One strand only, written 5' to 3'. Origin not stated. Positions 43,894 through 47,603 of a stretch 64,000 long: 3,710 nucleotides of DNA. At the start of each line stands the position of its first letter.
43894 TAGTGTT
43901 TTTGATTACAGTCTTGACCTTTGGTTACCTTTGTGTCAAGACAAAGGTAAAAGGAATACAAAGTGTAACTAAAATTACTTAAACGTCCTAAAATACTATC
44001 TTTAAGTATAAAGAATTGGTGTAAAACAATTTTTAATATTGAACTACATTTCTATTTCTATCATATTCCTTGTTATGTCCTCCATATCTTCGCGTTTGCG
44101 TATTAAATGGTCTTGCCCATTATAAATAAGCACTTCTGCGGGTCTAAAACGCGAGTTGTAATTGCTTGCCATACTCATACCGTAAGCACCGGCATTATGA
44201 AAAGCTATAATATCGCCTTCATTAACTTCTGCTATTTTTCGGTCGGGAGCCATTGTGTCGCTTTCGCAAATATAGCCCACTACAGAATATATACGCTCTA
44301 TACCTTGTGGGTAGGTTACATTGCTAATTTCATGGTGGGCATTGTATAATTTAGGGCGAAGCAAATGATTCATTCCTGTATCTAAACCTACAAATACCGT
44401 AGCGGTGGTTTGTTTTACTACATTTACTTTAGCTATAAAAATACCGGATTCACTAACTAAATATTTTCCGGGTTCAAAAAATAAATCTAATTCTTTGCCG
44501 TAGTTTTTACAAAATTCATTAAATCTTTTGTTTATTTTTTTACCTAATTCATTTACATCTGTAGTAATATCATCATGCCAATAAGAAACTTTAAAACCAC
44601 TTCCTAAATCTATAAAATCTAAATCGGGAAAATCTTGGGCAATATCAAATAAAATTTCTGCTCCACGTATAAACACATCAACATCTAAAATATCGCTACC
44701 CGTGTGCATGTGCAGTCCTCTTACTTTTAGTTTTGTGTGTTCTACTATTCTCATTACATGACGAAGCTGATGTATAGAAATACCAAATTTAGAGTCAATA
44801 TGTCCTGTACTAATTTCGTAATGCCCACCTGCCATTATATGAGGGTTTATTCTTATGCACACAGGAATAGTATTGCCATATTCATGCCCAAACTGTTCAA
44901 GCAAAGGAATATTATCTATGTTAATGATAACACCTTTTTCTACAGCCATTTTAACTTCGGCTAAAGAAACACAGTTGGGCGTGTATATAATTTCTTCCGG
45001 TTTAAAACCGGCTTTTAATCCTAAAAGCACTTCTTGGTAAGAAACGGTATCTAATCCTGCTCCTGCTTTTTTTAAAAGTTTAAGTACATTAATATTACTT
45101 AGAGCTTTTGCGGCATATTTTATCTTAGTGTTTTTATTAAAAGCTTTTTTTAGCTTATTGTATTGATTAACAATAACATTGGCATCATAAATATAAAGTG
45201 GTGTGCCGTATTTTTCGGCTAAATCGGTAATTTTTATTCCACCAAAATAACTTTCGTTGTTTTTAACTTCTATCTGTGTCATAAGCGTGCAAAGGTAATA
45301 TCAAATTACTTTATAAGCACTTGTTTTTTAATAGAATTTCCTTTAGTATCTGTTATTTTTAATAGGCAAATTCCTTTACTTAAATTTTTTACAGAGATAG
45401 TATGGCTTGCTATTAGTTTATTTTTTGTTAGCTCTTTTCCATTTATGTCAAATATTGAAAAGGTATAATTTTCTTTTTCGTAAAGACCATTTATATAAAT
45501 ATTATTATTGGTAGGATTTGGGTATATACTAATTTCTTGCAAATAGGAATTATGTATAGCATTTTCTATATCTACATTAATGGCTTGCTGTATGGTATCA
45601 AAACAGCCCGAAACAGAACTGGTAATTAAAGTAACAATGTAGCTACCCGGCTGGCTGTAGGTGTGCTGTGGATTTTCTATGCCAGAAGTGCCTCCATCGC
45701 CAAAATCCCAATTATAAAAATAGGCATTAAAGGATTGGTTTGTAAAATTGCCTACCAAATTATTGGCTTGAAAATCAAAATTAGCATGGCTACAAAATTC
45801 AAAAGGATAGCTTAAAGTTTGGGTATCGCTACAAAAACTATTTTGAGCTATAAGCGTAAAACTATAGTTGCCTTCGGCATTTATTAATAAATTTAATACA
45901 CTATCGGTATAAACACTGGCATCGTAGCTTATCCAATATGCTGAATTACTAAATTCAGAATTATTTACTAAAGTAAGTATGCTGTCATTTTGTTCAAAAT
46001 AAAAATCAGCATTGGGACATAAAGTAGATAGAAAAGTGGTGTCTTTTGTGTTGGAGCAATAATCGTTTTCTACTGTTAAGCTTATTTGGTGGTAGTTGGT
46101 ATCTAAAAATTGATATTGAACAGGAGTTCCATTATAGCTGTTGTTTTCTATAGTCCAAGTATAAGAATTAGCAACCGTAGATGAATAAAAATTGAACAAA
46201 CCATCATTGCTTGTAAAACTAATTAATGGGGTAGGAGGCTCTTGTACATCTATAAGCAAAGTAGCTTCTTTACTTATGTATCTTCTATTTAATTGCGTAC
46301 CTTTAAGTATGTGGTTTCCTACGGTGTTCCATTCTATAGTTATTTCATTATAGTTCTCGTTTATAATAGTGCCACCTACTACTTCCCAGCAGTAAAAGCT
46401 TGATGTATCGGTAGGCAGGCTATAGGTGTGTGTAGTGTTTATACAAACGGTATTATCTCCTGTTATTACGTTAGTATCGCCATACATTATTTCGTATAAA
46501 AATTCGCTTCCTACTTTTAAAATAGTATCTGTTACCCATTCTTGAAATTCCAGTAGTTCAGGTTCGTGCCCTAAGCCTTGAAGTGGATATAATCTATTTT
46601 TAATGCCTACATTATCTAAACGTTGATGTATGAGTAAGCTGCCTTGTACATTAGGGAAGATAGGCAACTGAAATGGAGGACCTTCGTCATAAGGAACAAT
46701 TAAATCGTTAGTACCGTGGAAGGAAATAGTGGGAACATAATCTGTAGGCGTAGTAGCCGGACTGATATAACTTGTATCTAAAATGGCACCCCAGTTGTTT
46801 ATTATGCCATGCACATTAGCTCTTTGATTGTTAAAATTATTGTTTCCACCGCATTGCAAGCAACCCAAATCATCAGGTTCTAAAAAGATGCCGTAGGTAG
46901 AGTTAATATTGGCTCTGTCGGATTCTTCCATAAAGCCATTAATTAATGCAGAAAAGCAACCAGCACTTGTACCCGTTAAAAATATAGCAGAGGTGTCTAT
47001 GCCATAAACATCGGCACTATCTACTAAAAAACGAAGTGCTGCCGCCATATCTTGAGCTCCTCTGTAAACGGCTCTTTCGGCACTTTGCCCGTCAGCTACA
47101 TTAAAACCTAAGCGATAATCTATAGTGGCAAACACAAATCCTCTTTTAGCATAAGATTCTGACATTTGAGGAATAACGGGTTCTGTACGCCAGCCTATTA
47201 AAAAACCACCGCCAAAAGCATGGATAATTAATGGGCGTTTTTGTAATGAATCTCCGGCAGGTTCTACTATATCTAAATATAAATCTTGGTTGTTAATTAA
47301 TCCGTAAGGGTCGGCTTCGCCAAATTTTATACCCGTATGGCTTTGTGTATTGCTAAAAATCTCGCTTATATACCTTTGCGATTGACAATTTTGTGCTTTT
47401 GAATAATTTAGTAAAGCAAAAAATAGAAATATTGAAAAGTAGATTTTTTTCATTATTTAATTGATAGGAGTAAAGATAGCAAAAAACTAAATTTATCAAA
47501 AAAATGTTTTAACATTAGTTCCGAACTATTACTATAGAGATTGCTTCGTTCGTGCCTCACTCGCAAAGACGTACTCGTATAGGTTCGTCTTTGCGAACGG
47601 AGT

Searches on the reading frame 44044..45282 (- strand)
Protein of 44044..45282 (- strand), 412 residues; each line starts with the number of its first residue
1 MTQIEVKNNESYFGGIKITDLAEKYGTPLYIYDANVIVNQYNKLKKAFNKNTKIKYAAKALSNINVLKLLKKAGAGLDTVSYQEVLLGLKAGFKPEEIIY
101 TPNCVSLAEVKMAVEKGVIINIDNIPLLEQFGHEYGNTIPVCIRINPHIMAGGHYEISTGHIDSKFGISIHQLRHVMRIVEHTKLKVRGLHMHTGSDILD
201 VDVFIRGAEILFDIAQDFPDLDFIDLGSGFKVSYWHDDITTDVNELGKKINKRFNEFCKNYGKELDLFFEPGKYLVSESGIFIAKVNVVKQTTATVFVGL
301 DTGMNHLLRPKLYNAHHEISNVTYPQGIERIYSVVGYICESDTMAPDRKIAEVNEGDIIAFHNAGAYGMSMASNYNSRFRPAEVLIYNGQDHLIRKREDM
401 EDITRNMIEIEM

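Call 11: search_protein_families(library=pfam, proteins=[window:44044-45282:-])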
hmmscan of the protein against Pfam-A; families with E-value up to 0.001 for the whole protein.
window:44044-45282:- (412 aa): 2 families
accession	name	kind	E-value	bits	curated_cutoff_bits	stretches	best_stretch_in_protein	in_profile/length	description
PF02784.22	Orn_Arg_deC_N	-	1.3e-46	159.5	23.4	1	37-277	4-247/247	Pyridoxal-dependent decarboxylase, pyridoxal binding domain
PF00278.28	Orn_DAP_Arg_deC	-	4.7e-20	72.1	23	1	163-365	5-95/95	Pyridoxal-dependent decarboxylase, C-terminal sheet domain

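Call 18: find_encoding_contigs(protein=window:44044-45282:-, flank=10000, max_places=10)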
Protein window:44044-45282:- (412 aa): 1 contig read that carries it; 1 place shown.
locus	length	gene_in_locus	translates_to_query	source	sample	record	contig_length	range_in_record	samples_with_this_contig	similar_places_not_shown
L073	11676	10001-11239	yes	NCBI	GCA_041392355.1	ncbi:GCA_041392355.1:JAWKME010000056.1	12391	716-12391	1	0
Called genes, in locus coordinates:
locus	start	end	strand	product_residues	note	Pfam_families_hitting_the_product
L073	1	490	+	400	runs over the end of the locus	?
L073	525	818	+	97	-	-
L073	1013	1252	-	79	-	PF01329:Pterin_4a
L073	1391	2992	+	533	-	PF01293:PEPCK_ATP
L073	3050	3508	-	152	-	PF02580:Tyr_Deacylase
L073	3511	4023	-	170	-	-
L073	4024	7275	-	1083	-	PF01433:Peptidase_M1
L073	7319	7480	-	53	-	-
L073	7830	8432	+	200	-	PF00135:COesterase, PF20434:BD-FAE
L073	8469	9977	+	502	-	PF00801:PKD (weak), PF18911:PKD_4, PF18962:Por_Secre_tail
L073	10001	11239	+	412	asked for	PF00278:Orn_DAP_Arg_deC, PF02784:Orn_Arg_deC_N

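Call 24: find_homologous_proteins(query=window:44044-45282:-, max_evalue=1e-80)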
Query window:44044-45282:- (412 aa): 8000 proteins with E <= 1e-80 among 8000 candidates; the best 120 are listed.
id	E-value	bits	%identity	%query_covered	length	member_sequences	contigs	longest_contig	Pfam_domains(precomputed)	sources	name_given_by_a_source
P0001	5.1e-276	933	100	100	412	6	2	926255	PF02784.23,PF00278.29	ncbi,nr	ncbi:MAG: diaminopimelate decarboxylase [Chitinophagales bacterium]|nr:diaminopimelate decarboxylase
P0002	5.8e-227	771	79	100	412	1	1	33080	PF02784.23,PF00278.29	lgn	-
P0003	3.7e-225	765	79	100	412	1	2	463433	PF02784.23,PF00278.29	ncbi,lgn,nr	ncbi:MAG: diaminopimelate decarboxylase [Chitinophagales bacterium]|nr:diaminopimelate decarboxylase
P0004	7.3e-225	764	79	100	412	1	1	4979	PF02784.23,PF00278.29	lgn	-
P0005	9.8e-224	761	78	100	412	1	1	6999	PF02784.23,PF00278.29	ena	-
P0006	1.5e-222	757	78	100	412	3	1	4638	PF02784.23,PF00278.29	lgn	-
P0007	2.1e-222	756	79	100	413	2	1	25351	PF02784.23,PF00278.29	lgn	-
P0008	4.2e-222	755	78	100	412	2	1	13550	PF02784.23,PF00278.29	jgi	jgi:diaminopimelate decarboxylase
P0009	2.9e-221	753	76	100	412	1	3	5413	PF02784.23,PF00278.29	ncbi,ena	-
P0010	9.9e-221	751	78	100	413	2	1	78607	PF02784.23,PF00278.29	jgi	-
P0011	1.2e-220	751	78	100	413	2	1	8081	PF02784.23,PF00278.29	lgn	-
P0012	1.4e-218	744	76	100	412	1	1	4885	PF02784.23,PF00278.29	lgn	-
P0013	3.2e-218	743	76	100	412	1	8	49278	PF02784.23,PF00278.29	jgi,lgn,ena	jgi:diaminopimelate decarboxylase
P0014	9.0e-217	738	75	100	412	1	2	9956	PF02784.23,PF00278.29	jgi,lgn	jgi:diaminopimelate decarboxylase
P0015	2.0e-215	733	75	100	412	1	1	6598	PF02784.23,PF00278.29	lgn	-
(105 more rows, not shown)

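Call 25: list_cluster_members(proteins=[P0001, P0003, P0002])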
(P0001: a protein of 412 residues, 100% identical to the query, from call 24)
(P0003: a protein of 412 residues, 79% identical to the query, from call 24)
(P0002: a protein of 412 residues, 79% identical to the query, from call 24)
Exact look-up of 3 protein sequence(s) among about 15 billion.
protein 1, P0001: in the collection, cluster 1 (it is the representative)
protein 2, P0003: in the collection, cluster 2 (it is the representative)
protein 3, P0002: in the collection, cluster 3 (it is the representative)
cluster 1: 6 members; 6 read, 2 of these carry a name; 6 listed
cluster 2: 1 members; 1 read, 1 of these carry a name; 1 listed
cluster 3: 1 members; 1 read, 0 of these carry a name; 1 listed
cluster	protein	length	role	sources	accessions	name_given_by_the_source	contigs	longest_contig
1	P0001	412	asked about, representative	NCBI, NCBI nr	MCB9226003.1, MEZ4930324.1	MAG: diaminopimelate decarboxylase [Chitinophagales bacterium] | diaminopimelate decarboxylase [Chitinophagales bacterium]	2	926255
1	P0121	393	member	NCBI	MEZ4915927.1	MAG: diaminopimelate decarboxylase [Chitinophagales bacterium]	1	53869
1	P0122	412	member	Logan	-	-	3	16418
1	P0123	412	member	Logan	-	-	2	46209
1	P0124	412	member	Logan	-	-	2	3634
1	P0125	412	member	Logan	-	-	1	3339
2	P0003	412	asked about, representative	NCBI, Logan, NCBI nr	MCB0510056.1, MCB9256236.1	MAG: diaminopimelate decarboxylase [Chitinophagales bacterium] | diaminopimelate decarboxylase [Bacteroidota bacterium]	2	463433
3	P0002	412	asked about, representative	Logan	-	-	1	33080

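Call 26: find_encoding_contigs(protein=P0123, flank=10000, max_places=10)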
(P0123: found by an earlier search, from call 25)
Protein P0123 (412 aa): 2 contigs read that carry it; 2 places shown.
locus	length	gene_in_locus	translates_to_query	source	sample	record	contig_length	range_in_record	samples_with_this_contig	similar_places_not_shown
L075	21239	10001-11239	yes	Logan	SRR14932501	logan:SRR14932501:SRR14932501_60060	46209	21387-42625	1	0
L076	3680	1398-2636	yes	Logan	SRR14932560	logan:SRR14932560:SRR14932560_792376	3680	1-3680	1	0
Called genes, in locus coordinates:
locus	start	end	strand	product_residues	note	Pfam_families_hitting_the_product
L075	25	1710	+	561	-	PF18962:Por_Secre_tail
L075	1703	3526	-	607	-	PF01343:Peptidase_S49, PF25145:NfeD1b_N (faint), PF00574:CLP_protease (faint), PF01343:Peptidase_S49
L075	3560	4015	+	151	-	PF01288:HPPK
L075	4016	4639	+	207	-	PF01712:dNK, PF02223:Thymidylate_kin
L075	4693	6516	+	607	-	PF00691:OmpA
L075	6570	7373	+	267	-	-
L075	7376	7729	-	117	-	-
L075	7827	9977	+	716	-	PF00135:COesterase, PF20434:BD-FAE, PF00801:PKD (faint), PF18911:PKD_4, PF18962:Por_Secre_tail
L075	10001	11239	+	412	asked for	PF00278:Orn_DAP_Arg_deC, PF02784:Orn_Arg_deC_N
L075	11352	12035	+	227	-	-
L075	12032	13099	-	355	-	PF01544:CorA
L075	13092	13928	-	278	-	PF00924:MS_channel_2nd, PF21082:MS_channel_3rd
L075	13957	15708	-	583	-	PF00501:AMP-binding, PF23562:AMP-binding_C_3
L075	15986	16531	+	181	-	PF01797:Y1_Tnp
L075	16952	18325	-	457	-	PF07690:MFS_1, PF00854:PTR2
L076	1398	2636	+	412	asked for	PF00278:Orn_DAP_Arg_deC, PF02784:Orn_Arg_deC_N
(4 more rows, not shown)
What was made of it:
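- A Y1 transposase gene exists in a related genus (call 26).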

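Call 27: find_encoding_contigs(protein=P0121, flank=10000, max_places=10)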
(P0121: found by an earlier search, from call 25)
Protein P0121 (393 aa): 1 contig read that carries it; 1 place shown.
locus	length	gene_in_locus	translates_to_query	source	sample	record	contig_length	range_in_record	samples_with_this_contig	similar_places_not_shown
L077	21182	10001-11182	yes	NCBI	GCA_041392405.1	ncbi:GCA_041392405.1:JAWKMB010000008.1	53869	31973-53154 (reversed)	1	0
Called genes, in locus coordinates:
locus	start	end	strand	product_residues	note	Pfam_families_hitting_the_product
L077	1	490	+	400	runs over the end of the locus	?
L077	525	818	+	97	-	-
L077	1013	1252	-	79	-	PF01329:Pterin_4a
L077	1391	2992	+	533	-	PF01293:PEPCK_ATP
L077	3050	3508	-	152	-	PF02580:Tyr_Deacylase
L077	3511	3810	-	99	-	-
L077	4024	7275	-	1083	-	PF01433:Peptidase_M1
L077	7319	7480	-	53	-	-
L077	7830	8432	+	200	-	PF00135:COesterase, PF20434:BD-FAE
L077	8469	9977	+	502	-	PF00801:PKD (weak), PF18911:PKD_4, PF18962:Por_Secre_tail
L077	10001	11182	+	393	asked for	PF00278:Orn_DAP_Arg_deC, PF02784:Orn_Arg_deC_N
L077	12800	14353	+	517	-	PF00890:FAD_binding_2, PF07992:Pyr_redox_2 (faint), PF02910:Succ_DH_flav_C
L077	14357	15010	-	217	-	-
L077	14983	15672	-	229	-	PF13505:OMP_b-brl (weak)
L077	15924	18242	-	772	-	PF07676:PD40 (faint), PF00691:OmpA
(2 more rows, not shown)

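Call 43: find_encoding_contigs(protein=P0003, flank=10000, max_places=4)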
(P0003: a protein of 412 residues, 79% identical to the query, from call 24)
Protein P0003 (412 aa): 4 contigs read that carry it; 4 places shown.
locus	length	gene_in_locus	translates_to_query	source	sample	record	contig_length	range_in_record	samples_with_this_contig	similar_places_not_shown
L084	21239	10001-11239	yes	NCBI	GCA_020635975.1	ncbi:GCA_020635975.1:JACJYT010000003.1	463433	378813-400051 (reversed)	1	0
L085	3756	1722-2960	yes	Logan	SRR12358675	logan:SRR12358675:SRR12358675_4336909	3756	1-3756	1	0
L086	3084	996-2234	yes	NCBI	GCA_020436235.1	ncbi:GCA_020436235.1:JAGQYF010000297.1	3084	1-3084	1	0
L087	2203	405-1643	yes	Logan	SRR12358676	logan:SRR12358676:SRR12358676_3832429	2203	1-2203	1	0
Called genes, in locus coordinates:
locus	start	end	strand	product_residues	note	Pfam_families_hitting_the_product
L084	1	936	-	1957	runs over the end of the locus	PF00801:PKD (faint), PF18962:Por_Secre_tail (faint), PF13573:SprB, PF13585:CHU_C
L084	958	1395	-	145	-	-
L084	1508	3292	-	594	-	PF01343:Peptidase_S49, PF01972:SDH_protease (weak), PF01343:Peptidase_S49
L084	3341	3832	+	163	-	PF01288:HPPK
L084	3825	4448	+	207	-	PF01712:dNK, PF02223:Thymidylate_kin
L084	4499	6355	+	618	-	PF19573:DUF6089 (faint), PF00691:OmpA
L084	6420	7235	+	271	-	-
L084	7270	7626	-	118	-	-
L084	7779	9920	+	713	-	PF00135:COesterase, PF20434:BD-FAE, PF07859:Abhydrolase_3 (faint), PF00801:PKD (weak), PF18911:PKD_4, PF00801:PKD (weak), PF18911:PKD_4, PF18962:Por_Secre_tail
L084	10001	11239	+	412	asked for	PF00278:Orn_DAP_Arg_deC, PF02784:Orn_Arg_deC_N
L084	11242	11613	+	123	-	PF01641:SelR, PF24046:At4g08330 (faint)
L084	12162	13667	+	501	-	PF18962:Por_Secre_tail (weak)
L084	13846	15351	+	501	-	PF18962:Por_Secre_tail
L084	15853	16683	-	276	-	PF00924:MS_channel_2nd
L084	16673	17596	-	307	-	PF24827:AstE_AspA_cat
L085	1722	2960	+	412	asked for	PF00278:Orn_DAP_Arg_deC, PF02784:Orn_Arg_deC_N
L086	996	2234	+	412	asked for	PF00278:Orn_DAP_Arg_deC, PF02784:Orn_Arg_deC_N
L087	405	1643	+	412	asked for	PF00278:Orn_DAP_Arg_deC, PF02784:Orn_Arg_deC_N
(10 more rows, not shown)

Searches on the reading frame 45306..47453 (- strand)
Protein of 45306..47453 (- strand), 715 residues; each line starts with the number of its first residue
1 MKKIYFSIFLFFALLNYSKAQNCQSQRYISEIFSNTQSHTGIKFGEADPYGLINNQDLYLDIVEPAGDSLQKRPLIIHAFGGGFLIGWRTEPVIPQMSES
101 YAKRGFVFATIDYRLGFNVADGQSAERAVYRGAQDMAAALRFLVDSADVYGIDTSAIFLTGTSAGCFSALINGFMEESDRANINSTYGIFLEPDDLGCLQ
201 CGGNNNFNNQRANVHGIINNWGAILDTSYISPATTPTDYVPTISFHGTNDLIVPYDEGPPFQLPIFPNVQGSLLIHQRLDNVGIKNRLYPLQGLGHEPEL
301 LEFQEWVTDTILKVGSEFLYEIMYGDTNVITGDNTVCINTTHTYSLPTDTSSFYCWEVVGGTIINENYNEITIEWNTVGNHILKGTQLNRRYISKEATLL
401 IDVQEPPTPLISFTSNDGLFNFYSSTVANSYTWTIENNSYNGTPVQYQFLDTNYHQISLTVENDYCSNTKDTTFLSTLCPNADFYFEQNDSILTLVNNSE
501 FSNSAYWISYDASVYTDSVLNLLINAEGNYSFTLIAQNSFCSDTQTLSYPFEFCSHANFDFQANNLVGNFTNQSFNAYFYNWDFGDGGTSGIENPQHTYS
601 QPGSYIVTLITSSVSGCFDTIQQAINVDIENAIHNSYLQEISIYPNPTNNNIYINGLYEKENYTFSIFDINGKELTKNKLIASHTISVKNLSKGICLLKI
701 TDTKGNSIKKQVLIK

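Call 11: search_protein_families(library=pfam, proteins=[window:45306-47453:-])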
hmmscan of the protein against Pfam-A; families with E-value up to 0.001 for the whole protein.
window:45306-47453:- (715 aa): 5 families
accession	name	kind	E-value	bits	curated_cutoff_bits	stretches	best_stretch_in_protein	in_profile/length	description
PF20434.5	BD-FAE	-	1e-18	68.1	26.8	1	60-258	1-208/215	BD-FAE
PF18911.6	PKD_4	-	3.4e-13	49.9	27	1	569-624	25-80/85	PKD domain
PF18962.6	Por_Secre_tail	-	5.2e-12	46.3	27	1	643-712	1-74/75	Secretion system C-terminal sorting domain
PF00801.26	PKD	-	2.5e-09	37.4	23.5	1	577-609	29-63/80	PKD domain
PF00135.34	COesterase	-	1.1e-08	34.9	27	1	53-170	81-198/515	Carboxylesterase family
